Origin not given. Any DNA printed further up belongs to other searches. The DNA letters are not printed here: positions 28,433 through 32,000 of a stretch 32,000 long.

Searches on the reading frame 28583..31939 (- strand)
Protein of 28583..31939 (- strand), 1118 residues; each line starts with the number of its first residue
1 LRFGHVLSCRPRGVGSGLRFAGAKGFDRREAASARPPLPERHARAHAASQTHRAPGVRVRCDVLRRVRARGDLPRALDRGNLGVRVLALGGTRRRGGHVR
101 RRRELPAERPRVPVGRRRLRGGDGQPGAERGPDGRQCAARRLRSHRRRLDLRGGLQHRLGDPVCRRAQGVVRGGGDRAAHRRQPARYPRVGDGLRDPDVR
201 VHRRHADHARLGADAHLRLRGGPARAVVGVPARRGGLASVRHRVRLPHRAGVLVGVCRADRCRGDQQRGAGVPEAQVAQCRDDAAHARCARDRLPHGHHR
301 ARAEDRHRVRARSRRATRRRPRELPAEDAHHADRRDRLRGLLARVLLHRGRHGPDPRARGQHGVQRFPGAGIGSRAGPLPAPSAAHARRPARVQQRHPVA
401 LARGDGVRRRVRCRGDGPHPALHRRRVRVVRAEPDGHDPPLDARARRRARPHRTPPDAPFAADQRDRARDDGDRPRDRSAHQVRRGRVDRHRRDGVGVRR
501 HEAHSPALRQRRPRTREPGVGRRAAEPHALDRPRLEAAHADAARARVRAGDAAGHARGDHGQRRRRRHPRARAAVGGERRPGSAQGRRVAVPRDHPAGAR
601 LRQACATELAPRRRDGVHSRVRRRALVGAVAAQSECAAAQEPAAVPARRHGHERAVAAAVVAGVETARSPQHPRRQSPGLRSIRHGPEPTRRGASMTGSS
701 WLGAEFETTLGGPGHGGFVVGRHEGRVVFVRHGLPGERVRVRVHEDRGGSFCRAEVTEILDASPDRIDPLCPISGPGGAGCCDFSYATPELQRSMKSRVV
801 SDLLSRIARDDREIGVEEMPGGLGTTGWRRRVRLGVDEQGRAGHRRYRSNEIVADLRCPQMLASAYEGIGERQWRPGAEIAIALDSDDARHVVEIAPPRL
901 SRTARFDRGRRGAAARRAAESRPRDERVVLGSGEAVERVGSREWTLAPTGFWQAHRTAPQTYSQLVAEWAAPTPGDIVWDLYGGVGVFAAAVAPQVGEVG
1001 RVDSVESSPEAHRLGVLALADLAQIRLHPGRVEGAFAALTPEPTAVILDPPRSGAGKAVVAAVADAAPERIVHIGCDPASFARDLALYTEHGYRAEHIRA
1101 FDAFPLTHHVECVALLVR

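Call 94: search_protein_families(library=pfam, proteins=[window:28583-31939:-], max_evalue=0.00001)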
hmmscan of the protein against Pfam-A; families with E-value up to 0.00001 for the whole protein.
window:28583-31939:- (1118 aa): 2 families
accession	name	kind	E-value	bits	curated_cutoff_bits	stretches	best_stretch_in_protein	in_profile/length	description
PF05958.17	tRNA_U5-meth_tr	-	6e-09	35.8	23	1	1045-1117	286-355/357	tRNA (Uracil-5-)-methyltransferase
PF01938.26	TRAM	-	3.5e-08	33.6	21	1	703-749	5-54/61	TRAM domain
